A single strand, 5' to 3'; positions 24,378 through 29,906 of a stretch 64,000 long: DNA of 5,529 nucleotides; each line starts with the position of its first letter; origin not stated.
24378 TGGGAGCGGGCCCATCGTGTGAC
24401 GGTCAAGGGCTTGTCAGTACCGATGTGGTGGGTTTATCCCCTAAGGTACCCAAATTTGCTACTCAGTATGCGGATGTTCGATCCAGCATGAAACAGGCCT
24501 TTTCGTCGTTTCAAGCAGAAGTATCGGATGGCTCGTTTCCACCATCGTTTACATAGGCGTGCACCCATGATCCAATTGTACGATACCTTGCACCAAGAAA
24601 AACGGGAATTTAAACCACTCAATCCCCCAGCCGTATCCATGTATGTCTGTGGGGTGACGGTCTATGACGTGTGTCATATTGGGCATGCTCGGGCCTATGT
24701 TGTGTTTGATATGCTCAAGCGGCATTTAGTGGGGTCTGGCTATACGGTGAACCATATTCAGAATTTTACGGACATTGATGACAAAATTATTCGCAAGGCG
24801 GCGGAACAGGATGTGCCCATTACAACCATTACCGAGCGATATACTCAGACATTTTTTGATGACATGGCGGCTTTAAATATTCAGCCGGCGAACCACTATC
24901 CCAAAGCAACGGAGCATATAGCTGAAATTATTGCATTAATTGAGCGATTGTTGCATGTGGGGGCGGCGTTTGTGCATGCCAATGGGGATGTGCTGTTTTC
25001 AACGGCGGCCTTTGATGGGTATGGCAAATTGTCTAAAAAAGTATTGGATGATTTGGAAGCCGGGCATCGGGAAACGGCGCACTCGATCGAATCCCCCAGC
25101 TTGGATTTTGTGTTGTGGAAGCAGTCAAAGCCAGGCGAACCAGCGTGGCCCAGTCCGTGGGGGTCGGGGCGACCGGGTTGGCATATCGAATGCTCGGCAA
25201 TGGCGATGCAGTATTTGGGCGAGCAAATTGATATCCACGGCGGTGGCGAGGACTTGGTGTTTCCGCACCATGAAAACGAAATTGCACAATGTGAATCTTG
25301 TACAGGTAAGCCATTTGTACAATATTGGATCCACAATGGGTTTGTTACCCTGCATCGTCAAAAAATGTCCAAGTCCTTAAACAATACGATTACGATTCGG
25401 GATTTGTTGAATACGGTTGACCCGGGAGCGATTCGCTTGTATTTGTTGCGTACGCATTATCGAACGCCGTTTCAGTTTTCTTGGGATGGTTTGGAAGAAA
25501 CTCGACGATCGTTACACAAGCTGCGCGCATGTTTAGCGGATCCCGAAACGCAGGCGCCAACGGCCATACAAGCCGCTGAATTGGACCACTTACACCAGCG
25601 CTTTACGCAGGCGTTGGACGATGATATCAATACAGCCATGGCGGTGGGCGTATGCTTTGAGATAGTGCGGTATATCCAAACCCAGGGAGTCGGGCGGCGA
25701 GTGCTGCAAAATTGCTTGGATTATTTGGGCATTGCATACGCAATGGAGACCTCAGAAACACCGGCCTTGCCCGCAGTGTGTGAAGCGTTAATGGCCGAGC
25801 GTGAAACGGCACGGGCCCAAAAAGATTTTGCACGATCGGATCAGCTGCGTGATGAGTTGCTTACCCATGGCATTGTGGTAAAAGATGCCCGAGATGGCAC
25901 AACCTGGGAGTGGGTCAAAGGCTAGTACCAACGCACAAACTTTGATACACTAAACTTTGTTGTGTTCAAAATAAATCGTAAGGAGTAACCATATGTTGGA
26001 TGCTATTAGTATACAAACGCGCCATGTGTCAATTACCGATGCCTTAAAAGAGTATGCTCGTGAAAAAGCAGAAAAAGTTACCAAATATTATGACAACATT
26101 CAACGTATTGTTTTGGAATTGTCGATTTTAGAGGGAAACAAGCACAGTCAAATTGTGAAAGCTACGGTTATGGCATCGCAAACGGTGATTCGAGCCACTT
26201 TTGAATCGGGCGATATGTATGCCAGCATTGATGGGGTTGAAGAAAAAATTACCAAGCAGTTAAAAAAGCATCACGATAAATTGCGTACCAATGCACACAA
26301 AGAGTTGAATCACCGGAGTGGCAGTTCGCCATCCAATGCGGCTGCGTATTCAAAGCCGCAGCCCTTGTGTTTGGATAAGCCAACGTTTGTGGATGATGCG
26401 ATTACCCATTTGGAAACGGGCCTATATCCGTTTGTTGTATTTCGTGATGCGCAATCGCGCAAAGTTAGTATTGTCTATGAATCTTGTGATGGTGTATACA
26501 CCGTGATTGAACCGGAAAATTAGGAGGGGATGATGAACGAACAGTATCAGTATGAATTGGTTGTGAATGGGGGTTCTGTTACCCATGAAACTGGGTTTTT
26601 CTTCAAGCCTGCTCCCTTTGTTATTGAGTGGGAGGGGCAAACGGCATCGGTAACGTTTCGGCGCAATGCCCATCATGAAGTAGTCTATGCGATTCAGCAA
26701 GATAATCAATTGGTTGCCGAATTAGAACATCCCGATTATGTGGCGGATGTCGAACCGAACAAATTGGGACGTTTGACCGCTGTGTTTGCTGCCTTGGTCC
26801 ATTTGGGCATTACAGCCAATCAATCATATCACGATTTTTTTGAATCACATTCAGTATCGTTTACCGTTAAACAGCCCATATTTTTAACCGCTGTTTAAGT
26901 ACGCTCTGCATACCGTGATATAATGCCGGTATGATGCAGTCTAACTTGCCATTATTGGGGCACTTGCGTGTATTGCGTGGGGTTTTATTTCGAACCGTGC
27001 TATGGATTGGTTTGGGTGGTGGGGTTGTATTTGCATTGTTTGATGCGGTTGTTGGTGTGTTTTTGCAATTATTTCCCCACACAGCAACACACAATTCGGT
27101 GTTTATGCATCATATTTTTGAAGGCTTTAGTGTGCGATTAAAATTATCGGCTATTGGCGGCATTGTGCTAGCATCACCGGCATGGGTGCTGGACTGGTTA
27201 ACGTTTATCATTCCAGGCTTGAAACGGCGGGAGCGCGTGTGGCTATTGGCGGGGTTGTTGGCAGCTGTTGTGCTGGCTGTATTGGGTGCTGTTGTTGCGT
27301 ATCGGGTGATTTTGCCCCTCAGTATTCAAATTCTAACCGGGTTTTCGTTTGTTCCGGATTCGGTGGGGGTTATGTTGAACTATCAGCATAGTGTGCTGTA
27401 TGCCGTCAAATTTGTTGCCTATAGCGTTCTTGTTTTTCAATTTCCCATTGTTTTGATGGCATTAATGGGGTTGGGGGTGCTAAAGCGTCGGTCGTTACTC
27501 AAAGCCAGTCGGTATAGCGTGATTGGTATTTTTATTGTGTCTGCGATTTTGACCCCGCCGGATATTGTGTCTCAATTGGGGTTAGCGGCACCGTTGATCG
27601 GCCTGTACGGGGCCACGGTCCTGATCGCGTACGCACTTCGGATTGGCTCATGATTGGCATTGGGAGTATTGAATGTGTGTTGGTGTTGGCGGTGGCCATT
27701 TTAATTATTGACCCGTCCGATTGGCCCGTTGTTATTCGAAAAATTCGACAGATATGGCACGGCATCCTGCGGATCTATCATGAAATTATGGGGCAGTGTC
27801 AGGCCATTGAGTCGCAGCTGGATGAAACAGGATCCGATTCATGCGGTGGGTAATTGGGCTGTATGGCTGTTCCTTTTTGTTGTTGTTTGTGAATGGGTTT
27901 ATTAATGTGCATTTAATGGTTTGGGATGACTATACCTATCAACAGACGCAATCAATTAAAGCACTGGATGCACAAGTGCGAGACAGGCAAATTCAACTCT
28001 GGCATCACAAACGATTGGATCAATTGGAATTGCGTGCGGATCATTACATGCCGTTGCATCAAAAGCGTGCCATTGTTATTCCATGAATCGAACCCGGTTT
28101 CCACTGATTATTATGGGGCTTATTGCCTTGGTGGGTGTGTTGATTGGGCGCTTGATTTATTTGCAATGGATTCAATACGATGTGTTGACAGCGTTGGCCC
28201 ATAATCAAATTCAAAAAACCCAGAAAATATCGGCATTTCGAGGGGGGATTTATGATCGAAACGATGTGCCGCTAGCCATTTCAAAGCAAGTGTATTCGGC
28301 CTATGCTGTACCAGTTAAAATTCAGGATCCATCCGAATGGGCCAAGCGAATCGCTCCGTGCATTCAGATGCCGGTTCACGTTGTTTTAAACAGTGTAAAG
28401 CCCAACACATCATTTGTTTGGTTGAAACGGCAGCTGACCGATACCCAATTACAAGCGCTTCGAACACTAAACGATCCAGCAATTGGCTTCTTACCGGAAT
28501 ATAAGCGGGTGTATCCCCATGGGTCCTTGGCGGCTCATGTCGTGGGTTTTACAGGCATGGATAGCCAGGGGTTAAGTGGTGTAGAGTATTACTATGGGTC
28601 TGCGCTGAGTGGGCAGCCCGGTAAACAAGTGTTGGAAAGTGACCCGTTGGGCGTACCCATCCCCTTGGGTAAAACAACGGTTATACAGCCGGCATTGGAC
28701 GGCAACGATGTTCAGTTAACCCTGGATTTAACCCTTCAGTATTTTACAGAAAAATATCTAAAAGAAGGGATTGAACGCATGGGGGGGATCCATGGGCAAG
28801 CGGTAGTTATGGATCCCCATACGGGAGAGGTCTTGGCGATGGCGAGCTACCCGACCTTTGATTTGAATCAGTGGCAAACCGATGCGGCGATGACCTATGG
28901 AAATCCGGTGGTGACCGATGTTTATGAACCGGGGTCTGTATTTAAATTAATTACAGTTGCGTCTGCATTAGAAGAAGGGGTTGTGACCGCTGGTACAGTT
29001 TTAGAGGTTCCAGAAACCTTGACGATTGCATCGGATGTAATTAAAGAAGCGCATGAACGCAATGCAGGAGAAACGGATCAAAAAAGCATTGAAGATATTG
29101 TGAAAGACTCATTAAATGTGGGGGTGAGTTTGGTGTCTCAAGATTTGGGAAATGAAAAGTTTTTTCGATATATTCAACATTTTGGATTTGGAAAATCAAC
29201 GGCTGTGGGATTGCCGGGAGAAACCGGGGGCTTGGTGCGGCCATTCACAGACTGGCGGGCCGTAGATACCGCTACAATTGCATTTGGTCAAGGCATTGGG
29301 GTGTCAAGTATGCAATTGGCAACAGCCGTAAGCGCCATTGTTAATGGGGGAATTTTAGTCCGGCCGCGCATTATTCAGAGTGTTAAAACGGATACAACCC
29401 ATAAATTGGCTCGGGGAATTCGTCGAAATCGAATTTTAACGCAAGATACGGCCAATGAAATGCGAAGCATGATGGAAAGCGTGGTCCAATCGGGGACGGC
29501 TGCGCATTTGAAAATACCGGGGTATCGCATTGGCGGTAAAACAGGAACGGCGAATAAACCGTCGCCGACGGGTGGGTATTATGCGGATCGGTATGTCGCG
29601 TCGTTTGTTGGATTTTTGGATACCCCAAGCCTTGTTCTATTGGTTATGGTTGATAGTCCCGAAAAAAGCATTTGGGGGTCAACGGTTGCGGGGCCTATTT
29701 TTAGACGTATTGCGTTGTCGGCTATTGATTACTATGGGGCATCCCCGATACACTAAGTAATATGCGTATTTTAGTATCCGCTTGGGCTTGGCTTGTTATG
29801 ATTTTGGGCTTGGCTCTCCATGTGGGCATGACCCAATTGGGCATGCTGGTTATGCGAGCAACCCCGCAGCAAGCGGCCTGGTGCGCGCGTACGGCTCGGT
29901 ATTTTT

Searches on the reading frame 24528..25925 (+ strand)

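Call 46: search_protein_families(library=pfam, proteins=[window:24528-25925:+], max_evalue=0.000001)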
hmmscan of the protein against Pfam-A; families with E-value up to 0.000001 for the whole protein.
window:24528-25925:+ (465 aa): 4 families
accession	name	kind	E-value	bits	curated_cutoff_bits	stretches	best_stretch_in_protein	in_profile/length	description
PF01406.26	tRNA-synt_1e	-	1.2e-125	419.3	27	1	28-325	2-299/301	tRNA synthetases class I (C) catalytic domain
PF23493.1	CysS_C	-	5.4e-13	49.3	23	1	411-460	1-50/51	Cysteinyl-tRNA ligase anticodon binding domain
PF09334.17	tRNA-synt_1g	-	4.6e-12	45.9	20.1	0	263-323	311-372/391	tRNA synthetases class I (M)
PF01921.24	tRNA-synt_1f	-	5e-07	29.4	27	0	273-337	275-340/360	tRNA synthetases class I (K)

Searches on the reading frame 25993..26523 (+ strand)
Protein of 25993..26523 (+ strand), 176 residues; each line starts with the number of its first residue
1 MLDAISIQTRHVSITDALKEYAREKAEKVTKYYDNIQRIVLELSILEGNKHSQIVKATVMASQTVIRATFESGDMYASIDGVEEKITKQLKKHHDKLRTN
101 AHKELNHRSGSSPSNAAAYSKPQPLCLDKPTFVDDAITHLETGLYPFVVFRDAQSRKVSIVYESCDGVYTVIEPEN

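Call 46: search_protein_families(library=pfam, proteins=[window:25993-26523:+], max_evalue=0.000001)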
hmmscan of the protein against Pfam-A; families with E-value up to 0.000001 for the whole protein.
window:25993-26523:+ (176 aa): 2 families
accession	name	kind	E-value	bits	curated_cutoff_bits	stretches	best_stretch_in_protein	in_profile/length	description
PF02482.25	Ribosomal_S30AE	-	1.4e-21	77.4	23.7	1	5-98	1-88/88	Sigma 54 modulation protein / S30EA ribosomal protein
PF16321.10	Ribosom_S30AE_C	-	2.4e-08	34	25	1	129-169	15-55/57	Sigma 54 modulation/S30EA ribosomal protein C terminus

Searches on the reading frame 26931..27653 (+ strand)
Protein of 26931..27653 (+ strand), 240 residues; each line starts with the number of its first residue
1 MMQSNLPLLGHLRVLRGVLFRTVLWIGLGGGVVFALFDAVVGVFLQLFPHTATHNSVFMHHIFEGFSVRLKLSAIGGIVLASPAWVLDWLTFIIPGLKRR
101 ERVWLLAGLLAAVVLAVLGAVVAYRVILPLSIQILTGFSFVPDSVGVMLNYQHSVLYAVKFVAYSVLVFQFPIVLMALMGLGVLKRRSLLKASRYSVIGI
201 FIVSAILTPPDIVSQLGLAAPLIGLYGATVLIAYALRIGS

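Call 46: search_protein_families(library=pfam, proteins=[window:26931-27653:+], max_evalue=0.000001)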
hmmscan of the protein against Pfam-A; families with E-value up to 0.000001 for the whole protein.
window:26931-27653:+ (240 aa): 1 family
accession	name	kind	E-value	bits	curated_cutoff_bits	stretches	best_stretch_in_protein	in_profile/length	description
PF00902.23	TatC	-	1.1e-43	150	25.1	1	11-221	2-208/208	Sec-independent protein translocase protein (TatC)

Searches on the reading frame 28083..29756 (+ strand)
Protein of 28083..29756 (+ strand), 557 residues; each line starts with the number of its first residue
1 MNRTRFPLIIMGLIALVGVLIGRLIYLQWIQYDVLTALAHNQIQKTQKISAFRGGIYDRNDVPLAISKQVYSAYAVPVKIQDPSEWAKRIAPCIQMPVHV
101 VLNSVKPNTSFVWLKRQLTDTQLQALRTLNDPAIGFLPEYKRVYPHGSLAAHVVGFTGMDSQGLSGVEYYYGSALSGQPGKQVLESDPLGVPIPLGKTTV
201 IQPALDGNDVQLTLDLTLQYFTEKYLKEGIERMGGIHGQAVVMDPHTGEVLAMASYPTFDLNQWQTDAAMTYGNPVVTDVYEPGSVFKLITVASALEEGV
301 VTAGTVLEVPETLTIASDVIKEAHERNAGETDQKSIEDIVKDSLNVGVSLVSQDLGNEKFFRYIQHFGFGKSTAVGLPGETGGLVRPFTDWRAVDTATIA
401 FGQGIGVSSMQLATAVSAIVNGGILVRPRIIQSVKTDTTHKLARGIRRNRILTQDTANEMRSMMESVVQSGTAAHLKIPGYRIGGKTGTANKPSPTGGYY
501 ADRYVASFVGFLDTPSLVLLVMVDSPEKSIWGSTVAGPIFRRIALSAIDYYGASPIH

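Call 46: search_protein_families(library=pfam, proteins=[window:28083-29756:+], max_evalue=0.000001)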
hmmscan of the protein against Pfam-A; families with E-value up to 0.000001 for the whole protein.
window:28083-29756:+ (557 aa): 2 families
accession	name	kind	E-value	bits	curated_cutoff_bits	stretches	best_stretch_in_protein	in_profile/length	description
PF00905.27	Transpeptidase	-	2.8e-72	243.9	22.1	1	239-543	2-297/299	Penicillin binding protein transpeptidase domain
PF03717.20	PBP_dimer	-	2.6e-17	64.2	24.4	1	49-193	2-176/180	Penicillin-binding Protein dimerisation domain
